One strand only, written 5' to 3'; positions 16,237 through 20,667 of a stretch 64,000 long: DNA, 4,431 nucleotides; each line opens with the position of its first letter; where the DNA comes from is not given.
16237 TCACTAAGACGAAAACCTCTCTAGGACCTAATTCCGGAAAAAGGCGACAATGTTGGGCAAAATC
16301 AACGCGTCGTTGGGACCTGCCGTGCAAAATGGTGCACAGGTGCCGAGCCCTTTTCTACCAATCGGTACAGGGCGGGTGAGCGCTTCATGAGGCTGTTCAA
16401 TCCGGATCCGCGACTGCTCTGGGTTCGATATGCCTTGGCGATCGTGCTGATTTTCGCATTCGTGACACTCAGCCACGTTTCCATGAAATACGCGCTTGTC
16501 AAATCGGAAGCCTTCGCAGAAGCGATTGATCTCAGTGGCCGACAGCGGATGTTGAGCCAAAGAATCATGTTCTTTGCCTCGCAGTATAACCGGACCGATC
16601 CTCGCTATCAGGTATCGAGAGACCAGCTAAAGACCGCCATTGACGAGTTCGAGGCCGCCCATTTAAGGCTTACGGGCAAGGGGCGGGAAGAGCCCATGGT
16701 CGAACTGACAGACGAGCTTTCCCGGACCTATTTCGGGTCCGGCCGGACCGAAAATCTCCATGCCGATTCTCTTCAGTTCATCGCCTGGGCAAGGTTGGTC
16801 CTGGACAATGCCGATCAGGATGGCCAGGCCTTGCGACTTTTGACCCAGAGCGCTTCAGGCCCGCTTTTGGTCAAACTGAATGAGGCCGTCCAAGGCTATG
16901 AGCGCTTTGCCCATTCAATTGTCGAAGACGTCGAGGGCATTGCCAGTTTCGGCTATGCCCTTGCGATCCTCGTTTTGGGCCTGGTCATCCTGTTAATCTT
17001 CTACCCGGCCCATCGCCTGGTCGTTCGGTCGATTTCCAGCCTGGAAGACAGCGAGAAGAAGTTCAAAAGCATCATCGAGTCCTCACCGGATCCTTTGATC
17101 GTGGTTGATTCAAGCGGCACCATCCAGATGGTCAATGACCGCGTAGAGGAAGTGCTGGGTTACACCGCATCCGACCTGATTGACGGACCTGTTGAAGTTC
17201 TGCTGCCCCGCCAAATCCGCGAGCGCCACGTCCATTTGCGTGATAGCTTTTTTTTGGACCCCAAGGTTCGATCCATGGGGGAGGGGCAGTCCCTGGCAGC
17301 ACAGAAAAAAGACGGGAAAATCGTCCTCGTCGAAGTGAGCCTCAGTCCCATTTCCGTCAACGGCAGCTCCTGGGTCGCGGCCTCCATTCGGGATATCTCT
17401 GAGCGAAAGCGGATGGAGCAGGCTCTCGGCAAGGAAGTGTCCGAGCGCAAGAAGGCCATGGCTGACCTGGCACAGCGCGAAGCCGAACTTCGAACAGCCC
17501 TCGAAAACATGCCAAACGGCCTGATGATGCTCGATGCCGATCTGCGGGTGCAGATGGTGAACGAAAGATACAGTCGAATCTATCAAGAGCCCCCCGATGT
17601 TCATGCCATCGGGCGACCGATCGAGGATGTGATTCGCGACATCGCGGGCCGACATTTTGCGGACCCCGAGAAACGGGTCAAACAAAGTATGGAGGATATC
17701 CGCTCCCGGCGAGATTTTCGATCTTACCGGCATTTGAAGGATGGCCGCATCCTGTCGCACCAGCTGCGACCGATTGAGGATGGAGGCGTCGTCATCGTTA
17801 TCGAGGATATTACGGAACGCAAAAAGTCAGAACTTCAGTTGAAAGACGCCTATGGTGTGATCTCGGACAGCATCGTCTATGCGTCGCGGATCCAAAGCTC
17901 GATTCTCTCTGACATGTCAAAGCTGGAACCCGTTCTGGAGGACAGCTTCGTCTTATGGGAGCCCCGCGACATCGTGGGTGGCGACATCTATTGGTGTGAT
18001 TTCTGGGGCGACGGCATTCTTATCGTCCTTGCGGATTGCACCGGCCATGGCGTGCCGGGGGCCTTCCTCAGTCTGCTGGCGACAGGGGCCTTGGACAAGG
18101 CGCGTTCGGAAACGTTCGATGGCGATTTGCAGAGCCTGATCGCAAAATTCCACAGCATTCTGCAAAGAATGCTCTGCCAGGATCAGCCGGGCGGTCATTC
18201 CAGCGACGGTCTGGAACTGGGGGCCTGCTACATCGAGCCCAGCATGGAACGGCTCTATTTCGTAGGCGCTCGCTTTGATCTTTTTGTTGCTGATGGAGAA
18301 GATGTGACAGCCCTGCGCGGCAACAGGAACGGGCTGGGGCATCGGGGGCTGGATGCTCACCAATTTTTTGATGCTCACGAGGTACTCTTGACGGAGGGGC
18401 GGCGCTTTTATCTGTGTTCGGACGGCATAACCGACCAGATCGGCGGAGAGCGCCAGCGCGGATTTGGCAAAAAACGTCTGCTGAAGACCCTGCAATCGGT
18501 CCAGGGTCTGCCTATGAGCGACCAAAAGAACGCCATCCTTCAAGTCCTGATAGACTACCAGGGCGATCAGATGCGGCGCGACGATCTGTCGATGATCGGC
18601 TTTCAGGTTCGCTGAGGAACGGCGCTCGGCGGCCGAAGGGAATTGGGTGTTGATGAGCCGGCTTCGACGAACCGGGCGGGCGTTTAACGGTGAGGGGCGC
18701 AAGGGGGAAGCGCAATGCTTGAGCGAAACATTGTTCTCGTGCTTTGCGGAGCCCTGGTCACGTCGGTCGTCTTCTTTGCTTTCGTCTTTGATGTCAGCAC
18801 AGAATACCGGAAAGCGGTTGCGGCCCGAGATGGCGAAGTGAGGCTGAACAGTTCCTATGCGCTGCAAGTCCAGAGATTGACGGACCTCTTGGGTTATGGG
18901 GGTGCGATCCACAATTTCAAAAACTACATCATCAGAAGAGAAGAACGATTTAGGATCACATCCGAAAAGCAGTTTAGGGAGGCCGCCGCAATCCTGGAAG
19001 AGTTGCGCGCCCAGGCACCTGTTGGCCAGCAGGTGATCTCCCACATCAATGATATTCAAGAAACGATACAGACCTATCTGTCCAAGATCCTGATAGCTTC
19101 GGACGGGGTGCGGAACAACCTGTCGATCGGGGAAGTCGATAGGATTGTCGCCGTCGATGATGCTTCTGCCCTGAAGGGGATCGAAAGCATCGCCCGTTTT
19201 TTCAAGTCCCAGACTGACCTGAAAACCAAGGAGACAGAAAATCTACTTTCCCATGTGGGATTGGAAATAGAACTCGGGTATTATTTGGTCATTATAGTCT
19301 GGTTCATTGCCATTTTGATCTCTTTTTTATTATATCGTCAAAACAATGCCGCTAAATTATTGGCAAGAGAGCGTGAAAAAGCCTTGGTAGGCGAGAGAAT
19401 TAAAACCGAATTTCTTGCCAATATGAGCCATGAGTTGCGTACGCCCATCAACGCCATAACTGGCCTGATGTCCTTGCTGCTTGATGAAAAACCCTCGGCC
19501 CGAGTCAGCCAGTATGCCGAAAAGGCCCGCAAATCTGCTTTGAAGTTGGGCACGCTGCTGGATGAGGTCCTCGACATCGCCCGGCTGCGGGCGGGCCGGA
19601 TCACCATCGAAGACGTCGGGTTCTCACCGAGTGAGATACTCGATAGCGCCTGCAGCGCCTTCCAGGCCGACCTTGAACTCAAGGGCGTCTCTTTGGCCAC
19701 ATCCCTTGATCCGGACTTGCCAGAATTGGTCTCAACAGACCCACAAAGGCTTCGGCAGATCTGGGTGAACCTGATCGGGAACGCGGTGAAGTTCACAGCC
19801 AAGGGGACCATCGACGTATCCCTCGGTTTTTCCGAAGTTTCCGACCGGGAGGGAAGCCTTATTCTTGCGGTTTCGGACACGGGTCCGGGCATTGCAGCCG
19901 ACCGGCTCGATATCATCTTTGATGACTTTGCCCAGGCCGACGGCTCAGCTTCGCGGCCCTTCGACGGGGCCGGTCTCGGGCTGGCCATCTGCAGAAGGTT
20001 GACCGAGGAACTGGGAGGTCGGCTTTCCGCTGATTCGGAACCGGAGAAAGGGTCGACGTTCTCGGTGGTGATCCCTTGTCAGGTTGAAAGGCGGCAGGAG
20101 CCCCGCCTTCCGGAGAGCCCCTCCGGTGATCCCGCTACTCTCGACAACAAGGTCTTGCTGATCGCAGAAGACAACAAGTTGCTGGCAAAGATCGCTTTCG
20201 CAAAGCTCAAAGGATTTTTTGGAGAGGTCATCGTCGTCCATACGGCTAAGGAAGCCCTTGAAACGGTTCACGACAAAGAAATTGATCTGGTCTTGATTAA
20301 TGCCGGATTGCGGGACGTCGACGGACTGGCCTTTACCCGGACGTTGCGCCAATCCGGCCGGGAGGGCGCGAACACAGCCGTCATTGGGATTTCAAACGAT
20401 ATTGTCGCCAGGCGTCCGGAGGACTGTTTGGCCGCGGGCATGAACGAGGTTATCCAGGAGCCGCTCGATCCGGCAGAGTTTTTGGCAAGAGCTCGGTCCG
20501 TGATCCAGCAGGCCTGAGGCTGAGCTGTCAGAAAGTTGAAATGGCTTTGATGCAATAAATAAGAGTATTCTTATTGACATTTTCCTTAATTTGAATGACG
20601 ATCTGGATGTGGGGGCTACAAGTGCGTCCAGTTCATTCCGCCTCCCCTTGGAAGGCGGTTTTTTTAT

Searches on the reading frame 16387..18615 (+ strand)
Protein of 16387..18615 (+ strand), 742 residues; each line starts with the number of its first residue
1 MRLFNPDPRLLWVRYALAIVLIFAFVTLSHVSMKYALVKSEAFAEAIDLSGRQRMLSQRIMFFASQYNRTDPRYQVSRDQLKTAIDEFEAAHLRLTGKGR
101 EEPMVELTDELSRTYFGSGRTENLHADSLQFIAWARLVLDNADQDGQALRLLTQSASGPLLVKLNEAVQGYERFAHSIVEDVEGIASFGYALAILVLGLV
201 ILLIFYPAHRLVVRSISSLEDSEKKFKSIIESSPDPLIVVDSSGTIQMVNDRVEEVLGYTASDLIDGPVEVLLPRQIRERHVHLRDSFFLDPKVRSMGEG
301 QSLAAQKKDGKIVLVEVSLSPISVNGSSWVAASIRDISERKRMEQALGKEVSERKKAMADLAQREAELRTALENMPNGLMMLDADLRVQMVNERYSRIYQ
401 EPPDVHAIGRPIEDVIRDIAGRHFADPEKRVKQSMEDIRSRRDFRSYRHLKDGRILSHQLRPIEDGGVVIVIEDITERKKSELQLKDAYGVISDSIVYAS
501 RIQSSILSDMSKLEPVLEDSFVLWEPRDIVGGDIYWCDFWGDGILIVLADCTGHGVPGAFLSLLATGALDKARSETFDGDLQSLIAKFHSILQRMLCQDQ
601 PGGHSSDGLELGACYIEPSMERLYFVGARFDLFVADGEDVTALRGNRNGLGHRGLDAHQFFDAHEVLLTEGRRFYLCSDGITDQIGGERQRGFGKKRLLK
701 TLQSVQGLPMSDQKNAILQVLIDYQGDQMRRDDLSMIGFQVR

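Call 54: search_protein_families(library=pfam, proteins=[window:16387-18615:+])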
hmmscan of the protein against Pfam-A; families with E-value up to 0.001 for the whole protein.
window:16387-18615:+ (742 aa): 9 families
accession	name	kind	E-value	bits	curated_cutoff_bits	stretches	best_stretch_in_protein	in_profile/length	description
PF12860.13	PAS_7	-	1.1e-28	100.1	27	1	372-482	1-114/115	PAS fold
PF08448.16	PAS_4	-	9.1e-21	74.6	23.1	2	372-479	1-109/110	PAS fold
PF07228.17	SpoIIE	-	9.6e-19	68.5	25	1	542-741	3-191/192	Stage II sporulation protein E (SpoIIE)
PF13188.13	PAS_8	-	4.3e-17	61.8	21.8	2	225-276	2-50/65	PAS domain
PF00989.32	PAS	-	8.6e-17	61.6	22.6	2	225-328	2-102/113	PAS fold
PF13426.13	PAS_9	-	3.9e-16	59.7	27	1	234-339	1-103/103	PAS domain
PF13675.11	PilJ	-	6.8e-10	39.5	26.6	1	35-103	1-69/114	Type IV pili methyl-accepting chemotaxis transducer N-term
PF13596.12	PAS_10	-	3.4e-05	24.9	22.1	1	372-476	5-106/106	PAS domain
PF24820.1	Diguanyl_cycl_sensor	-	9.6e-05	22.7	28.1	1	230-323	2-97/109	Diguanylate cyclase-like sensor domain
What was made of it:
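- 16387..20517 (+): PAS-PP2C phosphatase (16387-18615) and a HisKA-HATPase-REC hybrid kinase lacking Hpt (18715-20517). They are candidate inputs to the relay; this is inference only. Pfam (call 54).
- Checked: 31513-33030 is not the only PP2C candidate: 16387-18615(+) is a PAS-SpoIIE phosphatase (call 54).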

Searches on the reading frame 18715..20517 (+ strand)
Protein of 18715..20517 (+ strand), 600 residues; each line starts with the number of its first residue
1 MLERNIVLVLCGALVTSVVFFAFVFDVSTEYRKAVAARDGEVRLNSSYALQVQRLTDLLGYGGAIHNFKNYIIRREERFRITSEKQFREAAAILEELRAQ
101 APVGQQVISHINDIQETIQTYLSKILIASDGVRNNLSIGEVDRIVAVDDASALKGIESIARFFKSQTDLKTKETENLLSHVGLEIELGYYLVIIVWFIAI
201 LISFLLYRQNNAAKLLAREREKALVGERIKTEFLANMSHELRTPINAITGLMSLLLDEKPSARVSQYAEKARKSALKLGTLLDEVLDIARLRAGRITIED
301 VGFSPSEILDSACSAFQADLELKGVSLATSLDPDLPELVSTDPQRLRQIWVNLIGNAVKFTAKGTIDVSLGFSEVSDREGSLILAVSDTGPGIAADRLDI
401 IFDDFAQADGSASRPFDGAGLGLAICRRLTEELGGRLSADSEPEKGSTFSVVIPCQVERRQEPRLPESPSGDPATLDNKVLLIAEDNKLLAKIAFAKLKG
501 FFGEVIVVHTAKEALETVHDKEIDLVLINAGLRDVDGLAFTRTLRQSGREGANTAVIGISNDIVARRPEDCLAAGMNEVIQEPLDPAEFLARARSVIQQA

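Call 54: search_protein_families(library=pfam, proteins=[window:18715-20517:+])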
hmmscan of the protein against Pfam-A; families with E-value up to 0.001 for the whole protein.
window:18715-20517:+ (600 aa): 4 families
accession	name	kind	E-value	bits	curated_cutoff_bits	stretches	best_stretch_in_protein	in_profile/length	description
PF02518.31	HATPase_c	-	1e-26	94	26.4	1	341-455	1-109/111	Histidine kinase-, DNA gyrase B-, and HSP90-like ATPase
PF00512.31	HisKA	-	4e-17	62.5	26.9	1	230-294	2-66/66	His Kinase A (phospho-acceptor) domain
PF00072.30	Response_reg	-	1e-11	45.4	30.2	1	482-593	2-110/111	Response regulator receiver domain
PF23198.2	PDE8A_N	-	0.00021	21.6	29.6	1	496-582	30-117/147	PDE8A-like, N-terminal domain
